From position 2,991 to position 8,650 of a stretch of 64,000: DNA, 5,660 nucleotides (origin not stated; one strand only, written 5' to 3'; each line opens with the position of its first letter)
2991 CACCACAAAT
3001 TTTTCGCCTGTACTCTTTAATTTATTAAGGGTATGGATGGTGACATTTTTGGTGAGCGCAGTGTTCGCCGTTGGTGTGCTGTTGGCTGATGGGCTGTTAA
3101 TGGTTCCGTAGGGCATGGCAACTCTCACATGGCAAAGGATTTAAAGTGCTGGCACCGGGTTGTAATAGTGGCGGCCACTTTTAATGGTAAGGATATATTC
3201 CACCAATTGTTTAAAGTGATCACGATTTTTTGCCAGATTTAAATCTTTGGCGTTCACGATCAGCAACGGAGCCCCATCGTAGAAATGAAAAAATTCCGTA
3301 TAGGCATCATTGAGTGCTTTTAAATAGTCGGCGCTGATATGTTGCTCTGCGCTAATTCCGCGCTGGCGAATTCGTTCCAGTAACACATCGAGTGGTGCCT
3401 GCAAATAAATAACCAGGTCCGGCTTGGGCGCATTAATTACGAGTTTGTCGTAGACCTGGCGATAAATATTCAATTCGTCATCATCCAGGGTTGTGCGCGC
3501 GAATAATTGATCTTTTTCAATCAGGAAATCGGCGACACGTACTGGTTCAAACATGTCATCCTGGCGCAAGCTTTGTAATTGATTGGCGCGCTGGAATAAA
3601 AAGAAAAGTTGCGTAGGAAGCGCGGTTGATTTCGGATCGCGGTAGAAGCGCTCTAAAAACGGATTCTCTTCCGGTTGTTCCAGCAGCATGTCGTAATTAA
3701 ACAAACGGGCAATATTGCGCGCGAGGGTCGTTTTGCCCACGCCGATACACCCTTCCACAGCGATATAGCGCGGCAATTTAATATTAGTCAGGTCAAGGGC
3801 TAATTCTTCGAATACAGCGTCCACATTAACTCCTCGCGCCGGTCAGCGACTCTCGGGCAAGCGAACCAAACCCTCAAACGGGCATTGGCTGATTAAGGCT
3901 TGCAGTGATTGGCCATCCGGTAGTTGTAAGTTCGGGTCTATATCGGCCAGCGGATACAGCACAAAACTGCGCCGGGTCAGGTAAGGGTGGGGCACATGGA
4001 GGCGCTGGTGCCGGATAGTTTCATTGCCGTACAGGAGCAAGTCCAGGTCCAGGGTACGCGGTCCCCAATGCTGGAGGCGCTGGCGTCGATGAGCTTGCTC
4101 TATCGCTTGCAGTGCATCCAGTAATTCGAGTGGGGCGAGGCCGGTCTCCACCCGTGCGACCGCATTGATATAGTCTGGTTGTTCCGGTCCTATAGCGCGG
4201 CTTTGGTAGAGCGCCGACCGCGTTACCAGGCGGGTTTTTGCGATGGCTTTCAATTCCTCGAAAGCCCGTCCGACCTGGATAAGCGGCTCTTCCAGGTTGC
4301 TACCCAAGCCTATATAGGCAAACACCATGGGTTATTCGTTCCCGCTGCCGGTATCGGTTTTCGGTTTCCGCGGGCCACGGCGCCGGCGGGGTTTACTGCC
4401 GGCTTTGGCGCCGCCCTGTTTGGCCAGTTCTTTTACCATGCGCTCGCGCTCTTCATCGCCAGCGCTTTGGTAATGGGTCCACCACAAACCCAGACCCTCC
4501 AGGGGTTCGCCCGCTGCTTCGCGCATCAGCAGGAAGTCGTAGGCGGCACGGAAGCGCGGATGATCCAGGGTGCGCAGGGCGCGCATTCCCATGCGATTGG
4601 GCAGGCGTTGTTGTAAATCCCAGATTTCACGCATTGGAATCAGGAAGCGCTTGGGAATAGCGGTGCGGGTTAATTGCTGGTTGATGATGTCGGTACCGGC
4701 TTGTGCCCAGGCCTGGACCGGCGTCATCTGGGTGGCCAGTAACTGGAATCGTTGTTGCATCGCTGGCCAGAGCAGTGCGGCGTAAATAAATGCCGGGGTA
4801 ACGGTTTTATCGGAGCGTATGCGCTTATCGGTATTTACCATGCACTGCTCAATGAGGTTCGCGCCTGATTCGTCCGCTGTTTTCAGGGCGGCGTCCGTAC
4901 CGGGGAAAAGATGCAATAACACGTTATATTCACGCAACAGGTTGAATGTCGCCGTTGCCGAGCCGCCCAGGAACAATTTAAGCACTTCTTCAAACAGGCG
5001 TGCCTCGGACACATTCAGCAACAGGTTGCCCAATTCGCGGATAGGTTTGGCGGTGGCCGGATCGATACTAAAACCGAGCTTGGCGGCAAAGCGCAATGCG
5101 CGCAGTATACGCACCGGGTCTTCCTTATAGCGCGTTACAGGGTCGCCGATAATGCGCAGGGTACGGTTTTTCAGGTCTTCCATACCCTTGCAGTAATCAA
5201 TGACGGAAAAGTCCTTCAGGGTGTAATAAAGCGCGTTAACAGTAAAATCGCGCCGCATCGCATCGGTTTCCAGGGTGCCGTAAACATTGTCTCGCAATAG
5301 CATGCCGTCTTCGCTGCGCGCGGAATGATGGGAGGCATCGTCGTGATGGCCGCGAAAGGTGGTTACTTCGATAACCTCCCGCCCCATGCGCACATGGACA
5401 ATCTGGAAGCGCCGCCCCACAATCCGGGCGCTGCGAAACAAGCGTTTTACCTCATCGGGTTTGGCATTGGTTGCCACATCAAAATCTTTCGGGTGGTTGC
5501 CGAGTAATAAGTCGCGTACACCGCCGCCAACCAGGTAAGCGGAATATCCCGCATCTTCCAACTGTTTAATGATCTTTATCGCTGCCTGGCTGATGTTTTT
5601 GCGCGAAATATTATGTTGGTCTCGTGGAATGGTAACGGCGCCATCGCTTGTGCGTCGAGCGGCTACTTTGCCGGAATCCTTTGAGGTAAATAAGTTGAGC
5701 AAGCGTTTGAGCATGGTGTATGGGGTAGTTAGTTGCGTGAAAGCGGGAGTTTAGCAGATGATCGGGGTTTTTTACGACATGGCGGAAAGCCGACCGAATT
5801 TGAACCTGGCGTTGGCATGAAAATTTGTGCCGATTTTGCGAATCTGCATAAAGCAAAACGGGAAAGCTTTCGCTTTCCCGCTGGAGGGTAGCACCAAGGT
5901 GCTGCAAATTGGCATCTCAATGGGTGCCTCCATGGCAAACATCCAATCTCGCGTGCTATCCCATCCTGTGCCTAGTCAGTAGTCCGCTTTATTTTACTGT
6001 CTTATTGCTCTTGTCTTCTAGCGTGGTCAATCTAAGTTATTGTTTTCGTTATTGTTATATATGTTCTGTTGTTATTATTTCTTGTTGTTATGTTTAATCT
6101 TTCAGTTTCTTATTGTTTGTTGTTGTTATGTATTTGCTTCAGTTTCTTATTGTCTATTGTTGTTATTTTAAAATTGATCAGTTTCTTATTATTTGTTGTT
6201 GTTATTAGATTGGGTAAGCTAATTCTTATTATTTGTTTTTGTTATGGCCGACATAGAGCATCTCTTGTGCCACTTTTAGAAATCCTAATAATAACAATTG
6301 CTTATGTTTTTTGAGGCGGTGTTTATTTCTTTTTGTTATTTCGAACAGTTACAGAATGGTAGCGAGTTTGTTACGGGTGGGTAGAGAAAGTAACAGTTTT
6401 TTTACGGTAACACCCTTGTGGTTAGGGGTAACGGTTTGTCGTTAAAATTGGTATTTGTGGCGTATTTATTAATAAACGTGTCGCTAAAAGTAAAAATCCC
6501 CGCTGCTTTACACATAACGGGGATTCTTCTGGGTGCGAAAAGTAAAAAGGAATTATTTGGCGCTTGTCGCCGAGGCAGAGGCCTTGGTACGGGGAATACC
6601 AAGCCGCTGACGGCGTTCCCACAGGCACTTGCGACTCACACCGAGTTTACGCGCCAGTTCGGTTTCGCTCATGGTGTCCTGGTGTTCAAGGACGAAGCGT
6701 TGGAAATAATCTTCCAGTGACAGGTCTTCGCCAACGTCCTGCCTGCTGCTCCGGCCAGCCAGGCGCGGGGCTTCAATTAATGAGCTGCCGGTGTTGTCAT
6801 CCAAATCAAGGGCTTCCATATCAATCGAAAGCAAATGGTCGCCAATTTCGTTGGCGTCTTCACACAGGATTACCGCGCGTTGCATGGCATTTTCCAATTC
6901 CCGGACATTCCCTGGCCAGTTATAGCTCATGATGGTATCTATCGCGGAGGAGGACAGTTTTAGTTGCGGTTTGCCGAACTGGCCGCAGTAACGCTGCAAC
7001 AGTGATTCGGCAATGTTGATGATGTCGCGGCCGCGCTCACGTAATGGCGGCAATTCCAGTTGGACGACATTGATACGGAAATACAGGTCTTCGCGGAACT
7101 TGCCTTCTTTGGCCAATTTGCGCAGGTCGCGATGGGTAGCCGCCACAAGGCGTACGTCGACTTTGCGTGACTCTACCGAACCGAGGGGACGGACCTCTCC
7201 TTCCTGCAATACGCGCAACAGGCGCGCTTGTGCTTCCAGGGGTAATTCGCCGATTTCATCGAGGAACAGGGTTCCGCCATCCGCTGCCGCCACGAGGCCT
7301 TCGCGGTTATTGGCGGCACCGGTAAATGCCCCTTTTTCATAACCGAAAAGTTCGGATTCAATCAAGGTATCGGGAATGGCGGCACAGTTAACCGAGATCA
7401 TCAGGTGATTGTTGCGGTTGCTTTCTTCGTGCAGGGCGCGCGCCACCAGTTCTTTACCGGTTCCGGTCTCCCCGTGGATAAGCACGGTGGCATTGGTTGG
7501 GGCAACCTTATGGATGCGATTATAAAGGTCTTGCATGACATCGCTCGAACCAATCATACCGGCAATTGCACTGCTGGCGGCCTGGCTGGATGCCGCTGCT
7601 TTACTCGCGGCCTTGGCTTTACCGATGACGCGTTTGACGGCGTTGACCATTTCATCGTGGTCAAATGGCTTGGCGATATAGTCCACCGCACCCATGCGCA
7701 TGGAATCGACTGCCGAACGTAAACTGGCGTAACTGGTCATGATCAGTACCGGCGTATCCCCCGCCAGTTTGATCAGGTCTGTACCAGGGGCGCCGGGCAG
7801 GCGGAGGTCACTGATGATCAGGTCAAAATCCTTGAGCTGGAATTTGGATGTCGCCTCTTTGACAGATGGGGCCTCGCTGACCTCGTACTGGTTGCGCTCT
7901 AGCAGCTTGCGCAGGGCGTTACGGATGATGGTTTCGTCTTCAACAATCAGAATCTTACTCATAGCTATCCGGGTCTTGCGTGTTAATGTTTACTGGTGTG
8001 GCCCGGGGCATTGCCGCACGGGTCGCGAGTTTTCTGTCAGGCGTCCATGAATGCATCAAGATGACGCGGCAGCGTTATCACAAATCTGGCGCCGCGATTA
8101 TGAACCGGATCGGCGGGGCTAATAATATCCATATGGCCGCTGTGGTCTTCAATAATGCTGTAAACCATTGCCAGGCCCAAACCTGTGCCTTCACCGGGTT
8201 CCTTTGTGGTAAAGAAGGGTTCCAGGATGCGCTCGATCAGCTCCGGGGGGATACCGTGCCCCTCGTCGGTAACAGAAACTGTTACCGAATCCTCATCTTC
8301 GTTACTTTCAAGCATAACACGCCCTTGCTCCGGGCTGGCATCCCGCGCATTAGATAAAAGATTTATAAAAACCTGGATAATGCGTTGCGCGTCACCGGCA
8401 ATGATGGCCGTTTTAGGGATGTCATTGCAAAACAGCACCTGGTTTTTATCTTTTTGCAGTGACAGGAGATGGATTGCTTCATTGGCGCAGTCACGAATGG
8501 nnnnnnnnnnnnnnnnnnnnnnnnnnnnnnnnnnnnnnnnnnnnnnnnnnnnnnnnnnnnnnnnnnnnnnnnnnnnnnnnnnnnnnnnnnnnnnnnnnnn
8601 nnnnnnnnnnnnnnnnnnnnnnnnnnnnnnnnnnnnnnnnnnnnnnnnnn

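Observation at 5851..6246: Unannotated ~395-nt CrcZ-like sRNA built from tandem A-rich repeat units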

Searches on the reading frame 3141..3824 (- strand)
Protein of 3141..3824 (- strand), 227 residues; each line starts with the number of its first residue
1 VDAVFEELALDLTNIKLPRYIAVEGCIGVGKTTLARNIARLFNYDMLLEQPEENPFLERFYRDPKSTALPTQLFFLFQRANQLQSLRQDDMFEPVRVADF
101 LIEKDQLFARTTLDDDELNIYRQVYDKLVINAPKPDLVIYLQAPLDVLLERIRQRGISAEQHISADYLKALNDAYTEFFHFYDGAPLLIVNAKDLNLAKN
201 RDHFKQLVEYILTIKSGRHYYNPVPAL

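Call 4: search_protein_families(library=ncbifam, proteins=[window:3141-3824:-])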
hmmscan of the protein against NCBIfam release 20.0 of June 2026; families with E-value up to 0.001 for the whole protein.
window:3141-3824:- (227 aa): 4 families
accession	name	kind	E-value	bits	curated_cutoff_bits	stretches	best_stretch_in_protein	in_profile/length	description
TIGR00041.1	DTMP_kinase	equivalog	3e-09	36.9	83.25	1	129-181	121-176/196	dTMP kinase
TIGR03574.1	selen_PSTK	equivalog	3.7e-05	23.3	290.5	0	130-196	91-155/249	L-seryl-tRNA(Sec) kinase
TIGR02173.1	cyt_kin_arch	equivalog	4.9e-05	23.4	102.1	0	131-159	86-114/169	(d)CMP kinase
NF003012.0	PRK03839.1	equivalog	0.00059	19.9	152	0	21-46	3-28/180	putative kinase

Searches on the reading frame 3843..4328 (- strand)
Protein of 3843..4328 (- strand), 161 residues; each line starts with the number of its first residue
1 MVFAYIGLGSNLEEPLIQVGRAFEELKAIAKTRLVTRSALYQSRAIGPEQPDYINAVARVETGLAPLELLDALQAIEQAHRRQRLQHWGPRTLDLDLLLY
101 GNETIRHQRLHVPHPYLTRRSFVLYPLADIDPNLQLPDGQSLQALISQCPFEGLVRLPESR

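Call 4: search_protein_families(library=ncbifam, proteins=[window:3843-4328:-])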
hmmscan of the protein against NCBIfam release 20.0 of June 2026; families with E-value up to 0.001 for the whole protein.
window:3843-4328:- (161 aa): 3 families
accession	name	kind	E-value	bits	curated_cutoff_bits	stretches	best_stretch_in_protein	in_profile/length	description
NF010692.0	PRK14092.1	equivalog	1.3e-42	145.3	234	1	2-146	8-151/163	2-amino-4-hydroxy-6-hydroxymethyldihydropteridine diphosphokinase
NF007595.0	PRK10239.1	equivalog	9e-42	142.5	252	1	1-149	1-151/159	2-amino-4-hydroxy-6-hydroxymethyldihydropteridine diphosphokinase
TIGR01498.1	folK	equivalog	4.3e-40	136.8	54.1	1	4-132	1-128/128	2-amino-4-hydroxy-6-hydroxymethyldihydropteridine diphosphokinase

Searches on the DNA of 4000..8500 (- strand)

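Call 3: search_rna_families(source=window, start=4000, end=8500, threshold=evalue, max_evalue=10, show_alignments=3)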
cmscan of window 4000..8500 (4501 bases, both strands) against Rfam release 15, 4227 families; matches with E-value up to 10: 2.
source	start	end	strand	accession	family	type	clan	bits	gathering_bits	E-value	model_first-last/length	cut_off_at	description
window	5207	5253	+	RF01676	P31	Gene; sRNA;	-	17.6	40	7.7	1-82/82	no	Pseudomonas sRNA P31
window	5179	5256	-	RF02965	CyVA-1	Gene; sRNA;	-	16.4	41.4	7.8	7-71/77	no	CyVA-1 RNA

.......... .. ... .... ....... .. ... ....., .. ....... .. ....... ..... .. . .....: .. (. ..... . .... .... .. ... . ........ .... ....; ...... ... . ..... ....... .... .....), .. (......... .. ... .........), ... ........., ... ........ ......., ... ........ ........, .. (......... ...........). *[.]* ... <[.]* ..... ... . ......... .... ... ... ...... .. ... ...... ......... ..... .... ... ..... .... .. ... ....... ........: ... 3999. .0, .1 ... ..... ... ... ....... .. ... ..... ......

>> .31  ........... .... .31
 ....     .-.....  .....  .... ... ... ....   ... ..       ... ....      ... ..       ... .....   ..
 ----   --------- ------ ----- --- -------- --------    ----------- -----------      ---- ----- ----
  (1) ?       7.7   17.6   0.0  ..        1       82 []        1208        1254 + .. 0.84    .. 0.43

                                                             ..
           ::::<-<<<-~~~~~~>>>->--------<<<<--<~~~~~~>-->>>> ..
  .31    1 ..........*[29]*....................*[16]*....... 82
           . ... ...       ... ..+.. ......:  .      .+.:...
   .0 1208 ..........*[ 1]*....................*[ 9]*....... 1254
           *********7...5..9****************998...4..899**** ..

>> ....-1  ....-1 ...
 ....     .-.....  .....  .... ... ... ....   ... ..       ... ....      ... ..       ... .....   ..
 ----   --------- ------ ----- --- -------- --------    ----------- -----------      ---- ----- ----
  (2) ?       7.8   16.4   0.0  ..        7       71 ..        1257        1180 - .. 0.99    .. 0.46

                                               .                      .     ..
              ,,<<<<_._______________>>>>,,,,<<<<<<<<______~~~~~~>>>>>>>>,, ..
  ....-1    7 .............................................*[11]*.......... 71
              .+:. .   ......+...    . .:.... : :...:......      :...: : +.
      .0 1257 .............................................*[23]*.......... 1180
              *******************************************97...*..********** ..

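Call 27: search_rna_families(sources=[L021, L022, L023, L025, L026, L027, L029, L030, L032, L033, L034, L036, L038, L043, L075, L080, L039, L100, L095, L081], threshold=gathering)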
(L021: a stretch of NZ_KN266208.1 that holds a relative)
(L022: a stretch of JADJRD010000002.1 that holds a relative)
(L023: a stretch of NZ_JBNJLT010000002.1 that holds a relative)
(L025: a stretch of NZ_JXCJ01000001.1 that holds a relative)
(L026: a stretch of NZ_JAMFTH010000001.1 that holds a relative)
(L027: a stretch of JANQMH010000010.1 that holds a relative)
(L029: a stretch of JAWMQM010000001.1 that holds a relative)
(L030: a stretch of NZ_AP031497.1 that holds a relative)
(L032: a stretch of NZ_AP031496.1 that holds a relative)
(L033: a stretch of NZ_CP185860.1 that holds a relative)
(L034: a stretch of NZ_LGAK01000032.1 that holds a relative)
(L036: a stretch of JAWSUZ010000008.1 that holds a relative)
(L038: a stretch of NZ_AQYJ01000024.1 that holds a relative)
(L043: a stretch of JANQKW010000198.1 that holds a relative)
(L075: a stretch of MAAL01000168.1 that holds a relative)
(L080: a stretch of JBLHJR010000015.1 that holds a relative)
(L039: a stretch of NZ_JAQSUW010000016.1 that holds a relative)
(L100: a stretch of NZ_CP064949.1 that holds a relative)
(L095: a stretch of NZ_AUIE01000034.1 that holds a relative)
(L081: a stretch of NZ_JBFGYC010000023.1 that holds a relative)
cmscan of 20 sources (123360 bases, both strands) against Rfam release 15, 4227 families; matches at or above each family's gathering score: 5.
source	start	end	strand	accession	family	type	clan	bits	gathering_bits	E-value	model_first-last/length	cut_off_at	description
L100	4139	4530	+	RF01675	CrcZ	Gene; sRNA;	-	343.5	95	1.7e-95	1-398/398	no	Pseudomonas sRNA CrcZ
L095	4127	4526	+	RF01675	CrcZ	Gene; sRNA;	-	339.1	95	3.3e-94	1-398/398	no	Pseudomonas sRNA CrcZ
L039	4112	4486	+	RF01675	CrcZ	Gene; sRNA;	-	324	95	8.6e-90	1-398/398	no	Pseudomonas sRNA CrcZ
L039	3955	4017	+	RF01679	P36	Gene; sRNA;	-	47.8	36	5.9e-06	1-61/61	no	Pseudomonas sRNA P36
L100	3983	4043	+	RF01679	P36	Gene; sRNA;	-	41.8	36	0.00017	1-61/61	no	Pseudomonas sRNA P36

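Call 38: search_rna_families(sources=[L023, L025, L027, L029, L033, L036, L038, L043, L080, L081], threshold=evalue, max_evalue=10, show_alignments=3)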
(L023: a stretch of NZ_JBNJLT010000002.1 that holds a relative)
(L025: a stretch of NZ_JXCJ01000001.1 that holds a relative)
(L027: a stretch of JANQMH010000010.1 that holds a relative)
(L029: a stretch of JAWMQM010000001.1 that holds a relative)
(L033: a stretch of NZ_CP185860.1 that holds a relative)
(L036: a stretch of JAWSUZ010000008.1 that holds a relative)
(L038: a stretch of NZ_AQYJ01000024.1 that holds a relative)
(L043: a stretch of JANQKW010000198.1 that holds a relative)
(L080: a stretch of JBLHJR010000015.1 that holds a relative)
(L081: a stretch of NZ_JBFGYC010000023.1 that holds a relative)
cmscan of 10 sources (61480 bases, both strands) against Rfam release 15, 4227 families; matches with E-value up to 10: 13.
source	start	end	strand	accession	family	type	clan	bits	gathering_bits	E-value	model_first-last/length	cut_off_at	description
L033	3940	4073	-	RF01731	TwoAYGGAY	Cis-reg;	CL00106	28.8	43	2.3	1-168/168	no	TwoAYGGAY RNA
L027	414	548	+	RF02342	ar7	Gene; sRNA;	-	28.2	60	0.13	1-145/145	no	Alphaproteobacterial sRNA ar7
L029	4327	4569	+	RF01675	CrcZ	Gene; sRNA;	-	26.4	95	0.0039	1-398/398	no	Pseudomonas sRNA CrcZ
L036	4267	4451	+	RF01675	CrcZ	Gene; sRNA;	-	24.7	95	0.012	1-398/398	no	Pseudomonas sRNA CrcZ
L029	6000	6047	+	RF03847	mir-1538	Gene; miRNA;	-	24.2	78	2.2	6-53/58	no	mir-1538 microRNA precursor family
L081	3779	3867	-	RF00599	SNORA77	Gene; snRNA; snoRNA; HACA-box;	-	23.2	42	1.6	1-125/125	no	Small nucleolar RNA SNORA77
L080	3883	3907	-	RF01748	nuoG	Cis-reg;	-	22.4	33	2.1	1-43/43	no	nuoG RNA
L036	397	422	-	RF01346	CRISPR-DR36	Gene; CRISPR;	-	22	38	2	1-36/36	no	CRISPR RNA direct repeat element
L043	4164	4229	+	RF00371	sroE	Gene; sRNA;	-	20.4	51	3.9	1-92/92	no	sroE RNA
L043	4172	4196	+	RF01675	CrcZ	Gene; sRNA;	-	16.8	95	2.5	342-366/398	no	Pseudomonas sRNA CrcZ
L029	2683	2722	+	RF01119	sR32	Gene; snRNA; snoRNA; CD-box;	-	15.8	40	9.1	1-57/57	no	Small nucleolar RNA sR32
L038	4302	4457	+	RF01675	CrcZ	Gene; sRNA;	-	15.3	95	6.8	1-398/398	no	Pseudomonas sRNA CrcZ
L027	3000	3123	+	RF02267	Vax2os1_2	Gene; lncRNA;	-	12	55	2.4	350-466/466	no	Vax2os1 conserved region 2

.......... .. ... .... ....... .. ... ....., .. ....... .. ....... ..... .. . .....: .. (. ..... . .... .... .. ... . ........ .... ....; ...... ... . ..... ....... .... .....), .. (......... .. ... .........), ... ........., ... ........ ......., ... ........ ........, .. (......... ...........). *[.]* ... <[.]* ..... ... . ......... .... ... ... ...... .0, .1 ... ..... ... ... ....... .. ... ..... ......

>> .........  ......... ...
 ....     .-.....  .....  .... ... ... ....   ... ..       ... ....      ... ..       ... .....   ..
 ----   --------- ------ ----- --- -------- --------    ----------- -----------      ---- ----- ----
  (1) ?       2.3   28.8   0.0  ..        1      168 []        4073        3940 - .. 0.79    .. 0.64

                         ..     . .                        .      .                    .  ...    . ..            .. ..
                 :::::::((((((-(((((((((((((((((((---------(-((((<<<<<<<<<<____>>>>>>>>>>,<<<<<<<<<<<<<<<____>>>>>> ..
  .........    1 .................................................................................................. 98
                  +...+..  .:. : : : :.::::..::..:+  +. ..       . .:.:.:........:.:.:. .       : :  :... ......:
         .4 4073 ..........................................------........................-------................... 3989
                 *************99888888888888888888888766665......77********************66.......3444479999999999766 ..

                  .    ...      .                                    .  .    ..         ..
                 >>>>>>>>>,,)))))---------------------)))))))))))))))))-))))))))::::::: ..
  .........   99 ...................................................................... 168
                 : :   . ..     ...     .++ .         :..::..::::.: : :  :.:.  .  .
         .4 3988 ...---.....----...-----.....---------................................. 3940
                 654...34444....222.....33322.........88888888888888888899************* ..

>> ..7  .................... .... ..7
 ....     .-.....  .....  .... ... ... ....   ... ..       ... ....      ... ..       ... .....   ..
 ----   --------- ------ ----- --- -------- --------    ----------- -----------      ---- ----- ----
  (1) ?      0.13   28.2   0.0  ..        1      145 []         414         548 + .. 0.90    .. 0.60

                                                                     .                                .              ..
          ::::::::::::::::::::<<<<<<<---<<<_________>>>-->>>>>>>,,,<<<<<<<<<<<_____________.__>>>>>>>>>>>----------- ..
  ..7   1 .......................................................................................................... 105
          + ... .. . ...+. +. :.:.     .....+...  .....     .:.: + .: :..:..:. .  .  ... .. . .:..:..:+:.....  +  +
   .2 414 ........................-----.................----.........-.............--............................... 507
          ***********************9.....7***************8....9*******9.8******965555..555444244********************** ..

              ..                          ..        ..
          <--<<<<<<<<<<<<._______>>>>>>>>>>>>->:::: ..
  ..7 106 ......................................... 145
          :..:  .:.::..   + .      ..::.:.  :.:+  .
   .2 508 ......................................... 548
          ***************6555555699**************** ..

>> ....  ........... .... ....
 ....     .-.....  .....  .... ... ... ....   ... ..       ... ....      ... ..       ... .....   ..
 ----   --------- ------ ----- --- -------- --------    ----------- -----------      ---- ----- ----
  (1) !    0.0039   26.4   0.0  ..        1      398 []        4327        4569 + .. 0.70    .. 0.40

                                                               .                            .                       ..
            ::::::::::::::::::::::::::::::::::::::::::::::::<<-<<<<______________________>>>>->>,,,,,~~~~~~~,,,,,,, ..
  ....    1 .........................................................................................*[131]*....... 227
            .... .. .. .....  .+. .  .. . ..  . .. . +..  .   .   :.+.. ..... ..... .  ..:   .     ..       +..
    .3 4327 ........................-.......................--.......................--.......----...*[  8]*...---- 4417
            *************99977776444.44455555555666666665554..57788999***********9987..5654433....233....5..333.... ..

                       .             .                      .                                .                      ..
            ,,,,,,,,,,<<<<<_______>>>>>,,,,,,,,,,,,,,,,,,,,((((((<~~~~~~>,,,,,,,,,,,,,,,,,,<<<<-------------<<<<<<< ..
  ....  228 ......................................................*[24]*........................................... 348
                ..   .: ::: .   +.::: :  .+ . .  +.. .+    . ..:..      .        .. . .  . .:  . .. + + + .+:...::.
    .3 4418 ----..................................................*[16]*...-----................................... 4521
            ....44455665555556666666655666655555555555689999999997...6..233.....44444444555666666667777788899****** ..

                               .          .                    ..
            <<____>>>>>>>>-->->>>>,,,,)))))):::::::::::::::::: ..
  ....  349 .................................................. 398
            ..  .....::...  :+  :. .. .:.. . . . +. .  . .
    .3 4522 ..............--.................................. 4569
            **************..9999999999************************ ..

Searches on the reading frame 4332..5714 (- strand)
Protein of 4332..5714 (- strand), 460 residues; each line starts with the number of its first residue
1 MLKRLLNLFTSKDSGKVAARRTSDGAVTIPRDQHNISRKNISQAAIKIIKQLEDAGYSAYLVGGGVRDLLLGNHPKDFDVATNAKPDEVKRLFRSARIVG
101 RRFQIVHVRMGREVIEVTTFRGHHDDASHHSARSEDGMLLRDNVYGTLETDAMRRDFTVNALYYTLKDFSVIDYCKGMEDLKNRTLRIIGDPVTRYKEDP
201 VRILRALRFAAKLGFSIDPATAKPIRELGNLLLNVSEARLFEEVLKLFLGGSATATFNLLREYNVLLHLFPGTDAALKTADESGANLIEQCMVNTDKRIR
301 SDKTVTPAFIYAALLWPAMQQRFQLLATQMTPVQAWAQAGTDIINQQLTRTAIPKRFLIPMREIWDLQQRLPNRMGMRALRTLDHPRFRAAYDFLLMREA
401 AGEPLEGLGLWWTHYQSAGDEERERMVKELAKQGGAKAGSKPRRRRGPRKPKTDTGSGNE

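Call 4: search_protein_families(library=ncbifam, proteins=[window:4332-5714:-])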
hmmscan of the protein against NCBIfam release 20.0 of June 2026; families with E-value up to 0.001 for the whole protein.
window:4332-5714:- (460 aa): 9 families
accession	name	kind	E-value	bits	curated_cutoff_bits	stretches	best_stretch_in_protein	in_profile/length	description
TIGR01942.1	pcnB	subfamily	1.3e-166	554.7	305.65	1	29-451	2-421/425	polynucleotide adenylyltransferase PcnB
NF008634.1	PRK11623.1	equivalog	7.6e-143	476.4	702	1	14-450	18-465/469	polynucleotide adenylyltransferase PcnB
NF009814.0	PRK13299.1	equivalog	4e-59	200.6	290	1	40-273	4-228/396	CCA tRNA nucleotidyltransferase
TIGR02692.1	tRNA_CCA_actino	equivalog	5.6e-40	137.4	438.8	1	41-282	12-252/466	CCA tRNA nucleotidyltransferase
NF008137.0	PRK10885.1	equivalog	6.9e-26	91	451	1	59-275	3-212/409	multifunctional CCA addition/repair protein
NF009813.0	PRK13298.1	equivalog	1.9e-20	73.1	606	1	59-280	3-217/417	tRNA CCA-pyrophosphorylase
NF009812.0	PRK13297.1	equivalog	1.2e-19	70.7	624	1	55-228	10-172/364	tRNA CCA-pyrophosphorylase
NF041569.1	A-tRNAntase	equivalog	1.7e-17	63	1440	1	36-247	455-669/880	A-adding tRNA nucleotidyltransferase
NF009811.0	PRK13296.1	equivalog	1.1e-15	57.4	469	1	59-278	3-213/360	CCA tRNA nucleotidyltransferase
